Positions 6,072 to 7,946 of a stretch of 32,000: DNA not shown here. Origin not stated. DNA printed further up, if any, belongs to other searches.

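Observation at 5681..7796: Candidate novel nucleotide-modifying module: degenerate-Nudix/MoaA-like radical SAM fusion plus a catalytically intact paralogous Nudix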

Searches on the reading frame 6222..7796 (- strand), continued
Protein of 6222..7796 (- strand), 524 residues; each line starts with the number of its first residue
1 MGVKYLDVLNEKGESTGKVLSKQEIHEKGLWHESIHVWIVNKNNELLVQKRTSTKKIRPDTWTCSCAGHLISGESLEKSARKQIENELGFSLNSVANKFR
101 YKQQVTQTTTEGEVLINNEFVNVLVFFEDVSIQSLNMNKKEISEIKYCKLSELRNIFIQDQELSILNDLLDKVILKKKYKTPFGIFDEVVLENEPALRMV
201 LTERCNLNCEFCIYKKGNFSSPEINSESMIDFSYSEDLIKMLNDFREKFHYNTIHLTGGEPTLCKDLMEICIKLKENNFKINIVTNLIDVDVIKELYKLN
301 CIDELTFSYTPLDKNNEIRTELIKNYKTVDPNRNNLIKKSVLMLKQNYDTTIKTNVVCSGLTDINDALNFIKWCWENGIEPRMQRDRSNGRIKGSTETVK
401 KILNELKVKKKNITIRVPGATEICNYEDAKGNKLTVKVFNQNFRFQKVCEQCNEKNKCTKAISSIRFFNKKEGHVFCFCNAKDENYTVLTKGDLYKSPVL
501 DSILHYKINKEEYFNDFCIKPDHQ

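Call 24: search_protein_families(library=ncbifam, proteins=[L005:11062-11940:-, L008:4570-5439:+, L009:745-1581:-, L003:11164-11583:+, L002:2370-2885:+], max_evalue=0.01)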
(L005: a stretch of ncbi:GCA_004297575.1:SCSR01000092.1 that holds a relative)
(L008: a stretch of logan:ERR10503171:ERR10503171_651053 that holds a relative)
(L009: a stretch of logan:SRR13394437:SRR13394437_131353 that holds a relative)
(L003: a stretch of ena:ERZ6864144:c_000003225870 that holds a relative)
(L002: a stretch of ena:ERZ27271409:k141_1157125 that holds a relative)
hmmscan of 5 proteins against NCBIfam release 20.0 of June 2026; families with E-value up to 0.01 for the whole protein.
L005:11062-11940:- (292 aa): 5 families
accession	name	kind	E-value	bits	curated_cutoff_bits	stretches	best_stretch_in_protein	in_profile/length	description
TIGR00336.1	pyrE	equivalog_domain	2.1e-12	47.1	106.8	2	37-111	11-80/173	orotate phosphoribosyltransferase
NF001729.0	PRK00455.1-3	equivalog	1.6e-06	27.7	245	1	153-263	113-220/231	orotate phosphoribosyltransferase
NF010382.0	PRK13809.1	equivalog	0.0003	20.2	208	0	159-232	111-178/210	orotate phosphoribosyltransferase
NF002620.0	PRK02277.1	subfamily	0.0006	19.5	115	1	51-107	56-108/201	orotate phosphoribosyltransferase-like protein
NF045507.1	transregGfcR_Halo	equivalog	0.0078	15.7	300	0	53-107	68-118/215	transcriptional regulator GfcR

L008:4570-5439:+ (289 aa): 12 families
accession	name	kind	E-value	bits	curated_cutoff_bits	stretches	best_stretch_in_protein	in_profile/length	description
NF001729.0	PRK00455.1-3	equivalog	2.3e-28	99.1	245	1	9-223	8-222/231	orotate phosphoribosyltransferase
TIGR00336.1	pyrE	equivalog_domain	7.7e-18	64.8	106.8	1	33-178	13-159/173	orotate phosphoribosyltransferase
NF004034.0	PRK05500.1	equivalog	3.7e-10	39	656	1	35-150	305-416/478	bifunctional orotidine-5'-phosphate decarboxylase/orotate phosphoribosyltransferase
TIGR01367.1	pyrE_Therm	equivalog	6.6e-09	35.6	150.25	1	23-155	8-133/187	orotate phosphoribosyltransferase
NF002632.0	PRK02304.1-1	equivalog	3.5e-07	30.1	243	1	41-112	23-90/183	adenine phosphoribosyltransferase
NF010382.0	PRK13809.1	equivalog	8.1e-07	28.6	208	1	35-176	28-166/210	orotate phosphoribosyltransferase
TIGR01090.1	apt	equivalog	1.3e-06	28.6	185.85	1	45-113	17-81/169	adenine phosphoribosyltransferase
NF002633.0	PRK02304.1-2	equivalog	5.2e-06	26.4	224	1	41-113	15-83/172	adenine phosphoribosyltransferase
NF002636.0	PRK02304.1-5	equivalog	5.5e-06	26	125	1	43-112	23-88/176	adenine phosphoribosyltransferase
NF002634.0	PRK02304.1-3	equivalog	0.00017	21.3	170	1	43-112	24-89/182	adenine phosphoribosyltransferase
NF002635.0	PRK02304.1-4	subfamily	0.00038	20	146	1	59-159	35-146/188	adenine phosphoribosyltransferase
NF040646.1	HPT_Archaea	equivalog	0.0015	18.1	200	0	56-159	32-145/184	hypoxanthine/guanine phosphoribosyltransferase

L009:745-1581:- (278 aa): 2 families
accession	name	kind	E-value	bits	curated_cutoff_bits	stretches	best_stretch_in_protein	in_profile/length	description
NF001729.0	PRK00455.1-3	equivalog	1.7e-05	24.3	245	1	6-171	10-182/231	orotate phosphoribosyltransferase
TIGR00336.1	pyrE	equivalog_domain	3.4e-05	23.7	106.8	1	105-178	97-171/173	orotate phosphoribosyltransferase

L003:11164-11583:+ (139 aa): 25 families
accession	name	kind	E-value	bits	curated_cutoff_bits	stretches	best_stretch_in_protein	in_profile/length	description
NF006530.0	PRK08999.1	equivalog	1.4e-12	47.3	245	1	6-109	8-111/315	Nudix family hydrolase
TIGR00586.1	mutt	equivalog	9.7e-10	38.6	97.9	1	3-108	4-109/129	8-oxo-dGTP diphosphatase MutT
NF008044.0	PRK10776.1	equivalog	2e-09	37.4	148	1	4-107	4-107/130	8-oxo-dGTP diphosphatase MutT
NF007834.0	PRK10546.1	equivalog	7.3e-08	32.3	156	1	6-109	4-108/135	pyrimidine (deoxy)nucleoside triphosphate diphosphatase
TIGR02705.1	nudix_YtkD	equivalog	6.7e-07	29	154.4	1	9-89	27-103/156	RNA deprotection pyrophosphohydrolase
NF006961.0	PRK09438.1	equivalog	1.1e-06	28.1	103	1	9-74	13-71/151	dihydroneopterin triphosphate diphosphatase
NF001937.0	PRK00714.1-4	equivalog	1.8e-06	27.7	139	1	5-67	8-67/161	RNA pyrophosphohydrolase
NF001938.0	PRK00714.1-5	equivalog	9.3e-06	25.1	116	1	10-77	19-91/172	RNA pyrophosphohydrolase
NF008736.0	PRK11762.1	equivalog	3.4e-05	23.5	169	1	32-83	75-128/186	ADP compounds hydrolase NudE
NF011922.0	PRK15393.1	equivalog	7.8e-05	22.4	152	1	9-105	43-142/182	NUDIX hydrolase YfcD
NF003788.0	PRK05379.1-5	equivalog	7.8e-05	22.1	354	1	17-61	224-268/351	bifunctional nicotinamide-nucleotide adenylyltransferase/Nudix hydroxylase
NF003787.0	PRK05379.1-4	equivalog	9.1e-05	21.6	449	1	17-68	219-270/346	bifunctional nicotinamide-nucleotide adenylyltransferase/Nudix hydroxylase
NF050029.2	TransRepNtr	equivalog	9.2e-05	22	400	1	12-62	31-83/245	ADPR responsive transcriptional repressor NtrR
NF012016.0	PRK15472.1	equivalog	0.00019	21.1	95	1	17-96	15-92/141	nucleoside triphosphatase NudI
NF003785.0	PRK05379.1-1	equivalog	0.00019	20.8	418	1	7-61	207-258/347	bifunctional nicotinamide-nucleotide adenylyltransferase/Nudix hydroxylase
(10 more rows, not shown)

L002:2370-2885:+ (171 aa): 14 families
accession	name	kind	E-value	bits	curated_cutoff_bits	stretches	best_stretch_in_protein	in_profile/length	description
NF002995.0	PRK03759.1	equivalog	2.4e-22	79.5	127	1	4-149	9-156/185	isopentenyl-diphosphate Delta-isomerase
TIGR02150.1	IPP_isom_1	equivalog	7.2e-18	64.9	105.8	1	7-143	4-140/159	isopentenyl-diphosphate delta-isomerase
NF041653.1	Nud_hyd_Meth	equivalog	2.9e-15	56.4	300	1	6-154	4-149/170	Nudix hydrolase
NF011922.0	PRK15393.1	equivalog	9.4e-12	44.9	152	1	1-88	10-97/182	NUDIX hydrolase YfcD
NF041652.1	Nud_hyd_Dein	equivalog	1.3e-06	28.7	200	1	28-138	12-122/152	Nudix hydrolase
NF001938.0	PRK00714.1-5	equivalog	1.3e-06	27.9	116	1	19-88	3-75/172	RNA pyrophosphohydrolase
NF006530.0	PRK08999.1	equivalog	1.3e-06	27.7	245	1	35-95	12-70/315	Nudix family hydrolase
NF007834.0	PRK10546.1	equivalog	1.5e-05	24.8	156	1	35-153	9-119/135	pyrimidine (deoxy)nucleoside triphosphate diphosphatase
NF006961.0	PRK09438.1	equivalog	3.6e-05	23.2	103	1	25-103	4-76/151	dihydroneopterin triphosphate diphosphatase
NF012016.0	PRK15472.1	equivalog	0.00023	20.9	95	1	34-144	8-123/141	nucleoside triphosphatase NudI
TIGR00586.1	mutt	equivalog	0.00035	20.6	97.9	1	31-158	8-126/129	8-oxo-dGTP diphosphatase MutT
NF008044.0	PRK10776.1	equivalog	0.00039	20.3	148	1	36-153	11-120/130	8-oxo-dGTP diphosphatase MutT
NF001937.0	PRK00714.1-4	equivalog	0.0027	17.4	139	1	28-97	7-70/161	RNA pyrophosphohydrolase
NF001934.0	PRK00714.1-1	equivalog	0.009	15.4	241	0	28-98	7-71/176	RNA pyrophosphohydrolase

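Call 29: predict_structure(alignment_id=A1)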
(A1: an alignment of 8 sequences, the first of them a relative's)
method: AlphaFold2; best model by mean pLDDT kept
length: 524 residues; sequences in the alignment: 8
mean_pLDDT: 67.1   pTM: 0.63
mean pLDDT of the five models: 67.1, 67.0, 66.1, 62.6, 60.4
residues with pLDDT >= 90: 42; 70-90: 220; 50-70: 158; < 50: 104
segments of 3 or more residues with pLDDT < 50: 1-3, 53-71, 134-158, 205-226, 440-452, 457-463, 481-486, 521-524
pLDDT, mean of each block of 10 residues (from residue 1): 59 72 73 69 58 37 34 57 62 62 69 69 65 44 31 41 56 66 64 74 51 38 46 79 82 78 82 88 81 89 86 73 57 82 84 86 93 91 77 81 93 72 85 78 42 48 65 69 51 73 73 65 39
secondary structure, 60 per line:
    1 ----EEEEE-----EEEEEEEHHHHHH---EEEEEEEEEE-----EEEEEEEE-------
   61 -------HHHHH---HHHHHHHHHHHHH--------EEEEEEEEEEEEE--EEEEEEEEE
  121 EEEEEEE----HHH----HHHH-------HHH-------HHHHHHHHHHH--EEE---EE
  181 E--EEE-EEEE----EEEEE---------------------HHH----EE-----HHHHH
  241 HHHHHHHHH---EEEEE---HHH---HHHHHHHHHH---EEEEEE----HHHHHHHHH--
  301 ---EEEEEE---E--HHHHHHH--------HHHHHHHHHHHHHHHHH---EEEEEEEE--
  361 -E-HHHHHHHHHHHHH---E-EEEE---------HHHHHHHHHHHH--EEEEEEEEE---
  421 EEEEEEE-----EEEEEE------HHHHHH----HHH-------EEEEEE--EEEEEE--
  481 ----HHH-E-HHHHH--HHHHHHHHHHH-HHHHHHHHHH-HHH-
elements in order: E5-9 E15-21 H22-27 E31-40 E46-53 H68-72 H76-88 E97-109 E112-127 H139-142 H160-170 E173-175 E179-181 E184-186 E188-191 E196-200 H236-249 E253-257 H267-276 E280-285 H290-298 E304-309 H316-322 H331-347 E351-358 H364-376 E382-385 H395-406 E409-417 E421-427 E433-438 H445-450 E465-470 E473-478 H491-495 H498-508 H510-519

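Call 33: fold_search(model_id=the predicted structure, library=pdb)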
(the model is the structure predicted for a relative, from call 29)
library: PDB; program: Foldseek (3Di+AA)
matches with E <= 10: 1323; with E <= 0.001: 53
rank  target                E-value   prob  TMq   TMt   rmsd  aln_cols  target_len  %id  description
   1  2fb2_B                2.9e-08  1.00  0.38  0.58   6.9       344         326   15  Structure of the MoaA Arg17/266/268/Ala triple mutant (released 2006-05-09)
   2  1tv7_A                7.9e-08  1.00  0.37  0.56   8.8       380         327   16  Structure of the S-adenosylmethionine dependent Enzyme MoaA (released 2004-08-31)
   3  1tv7_B                1.5e-07  1.00  0.37  0.56   7.0       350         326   16  Structure of the S-adenosylmethionine dependent Enzyme MoaA (released 2004-08-31)
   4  2fb2_A                1.8e-07  1.00  0.38  0.57   8.7       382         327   14  Structure of the MoaA Arg17/266/268/Ala triple mutant (released 2006-05-09)
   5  7tom                  5.3e-07  1.00  0.33  0.34  13.6       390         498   16  X-ray crystal structure of glycerol dibiphytanyl glycerol tetraether - macrocyclic archaeol synthase (GDGT-MAS) from Met (released 2022-08-31)
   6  7vob                  6.4e-06  1.00  0.31  0.48   4.8       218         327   15  The crystal structure of a Radical SAM Enzyme BlsE involved in the Biosynthesis of Blasticidin S (released 2022-05-04)
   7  6b4c_I                7.6e-06  1.00  0.29  0.54   7.0       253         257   17  Structure of Viperin from Trichoderma virens (released 2018-07-25)
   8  9dfn                  8.6e-06  1.00  0.27  0.45   9.2       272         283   16  X-ray crystal structure of the second viperin-like enzyme from Trichoderma virens with bound CTP and SAM (released 2025-02-19)
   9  9dfu                  1.1e-05  1.00  0.29  0.50   8.9       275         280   17  X-ray crystal structure of the second Viperin-like enzyme from T. virens variant F40H with bound CTP and SAM (released 2025-02-19)
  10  5v1t_A                1.1e-05  1.00  0.30  0.35  11.7       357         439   16  Crystal structure of Streptococcus suis SuiB bound to precursor peptide SuiA (released 2017-08-30)
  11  5vsm_A                1.3e-05  1.00  0.28  0.52   7.7       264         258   16  Crystal structure of viperin with bound [4Fe-4S] cluster, 5'-deoxyadenosine, and L-methionine (released 2017-06-14)
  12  5v1q_A                1.4e-05  1.00  0.37  0.43  12.2       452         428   15  Crystal structure of Streptococcus suis SuiB (released 2017-08-30)
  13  5v1s_A                1.7e-05  1.00  0.30  0.36  11.7       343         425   17  Crystal structure of Streptococcus suis SuiB bound to S-adenosylmethionine (released 2017-08-30)
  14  5vsl_A                1.9e-05  1.00  0.27  0.50   7.7       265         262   15  Crystal structure of viperin with bound [4Fe-4S] cluster and S-adenosylhomocysteine (SAH) (released 2017-06-14)
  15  5v1q_B                2.2e-05  1.00  0.29  0.33  12.1       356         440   16  Crystal structure of Streptococcus suis SuiB (released 2017-08-30)
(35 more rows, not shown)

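Call 37: search_protein_families(library=padloc, proteins=[window:6225-7796:-, L008:4570-5439:+, L009:745-1581:-, L005:11062-11940:-, L003:11164-11583:+], max_evalue=0.01)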
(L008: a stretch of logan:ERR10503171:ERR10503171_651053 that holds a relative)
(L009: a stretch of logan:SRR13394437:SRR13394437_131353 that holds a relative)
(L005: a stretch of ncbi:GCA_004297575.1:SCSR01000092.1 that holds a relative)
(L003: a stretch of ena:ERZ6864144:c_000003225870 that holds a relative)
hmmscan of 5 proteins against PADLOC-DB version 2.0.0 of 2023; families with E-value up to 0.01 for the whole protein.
window:6225-7796:- (524 aa): 2 families
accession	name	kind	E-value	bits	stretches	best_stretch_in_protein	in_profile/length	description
PDLC02903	pVip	-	7.8e-15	53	1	199-372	4-159/257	Viperins not associated with kinases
PDLC02904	pVip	-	1e-12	46.1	1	200-371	8-162/262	Viperins associated with kinases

L008:4570-5439:+ (289 aa): 0 families

L009:745-1581:- (278 aa): 0 families

L005:11062-11940:- (292 aa): 0 families

L003:11164-11583:+ (139 aa): 1 family
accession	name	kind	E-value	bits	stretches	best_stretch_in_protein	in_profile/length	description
PDLC04899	PDC-S07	-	6.2e-14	49.8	1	6-109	7-111/135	-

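Call 68: find_encoding_contigs(protein=P0006, flank=5000, max_places=3)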
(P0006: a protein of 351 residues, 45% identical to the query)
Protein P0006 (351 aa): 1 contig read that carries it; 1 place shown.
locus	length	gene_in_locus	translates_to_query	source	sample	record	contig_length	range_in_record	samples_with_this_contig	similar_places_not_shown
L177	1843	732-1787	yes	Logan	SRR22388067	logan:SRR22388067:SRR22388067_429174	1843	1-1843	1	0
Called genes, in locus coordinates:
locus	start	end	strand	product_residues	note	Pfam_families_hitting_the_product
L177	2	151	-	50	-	?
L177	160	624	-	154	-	PF00293:NUDIX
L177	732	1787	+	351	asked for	PF04055:Radical_SAM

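Call 69: find_encoding_contigs(protein=P0008, flank=5000, max_places=3)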
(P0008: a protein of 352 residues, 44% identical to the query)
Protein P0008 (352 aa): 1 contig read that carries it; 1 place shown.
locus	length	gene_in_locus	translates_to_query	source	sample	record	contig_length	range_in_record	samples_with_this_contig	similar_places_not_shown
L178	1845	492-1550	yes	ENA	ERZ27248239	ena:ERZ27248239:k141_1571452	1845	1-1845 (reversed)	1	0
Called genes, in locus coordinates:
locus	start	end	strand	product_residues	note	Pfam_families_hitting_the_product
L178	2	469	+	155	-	?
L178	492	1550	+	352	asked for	PF04055:Radical_SAM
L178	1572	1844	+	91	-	?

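Call 100: search_protein_families(library=pfam, proteins=[L178:2-469:+, L178:1572-1844:+, L177:160-624:-], max_evalue=0.001)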
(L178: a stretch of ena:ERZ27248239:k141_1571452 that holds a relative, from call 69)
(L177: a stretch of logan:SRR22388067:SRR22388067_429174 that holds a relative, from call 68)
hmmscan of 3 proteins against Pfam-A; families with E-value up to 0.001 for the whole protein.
L178:2-469:+ (155 aa): 2 families
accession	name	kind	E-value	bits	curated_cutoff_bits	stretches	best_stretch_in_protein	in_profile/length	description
PF02353.26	CMAS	-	1.3e-40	139.9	27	1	1-140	128-273/273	Mycolic acid cyclopropane synthetase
PF13489.12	Methyltransf_23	-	0.00035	20.8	27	1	1-60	82-138/164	Methyltransferase domain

L178:1572-1844:+ (91 aa): 0 families

L177:160-624:- (154 aa): 1 family
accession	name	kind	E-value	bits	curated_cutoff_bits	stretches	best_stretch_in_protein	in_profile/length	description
PF00293.34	NUDIX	-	2.1e-12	47.6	21.1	1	32-123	30-119/134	NUDIX domain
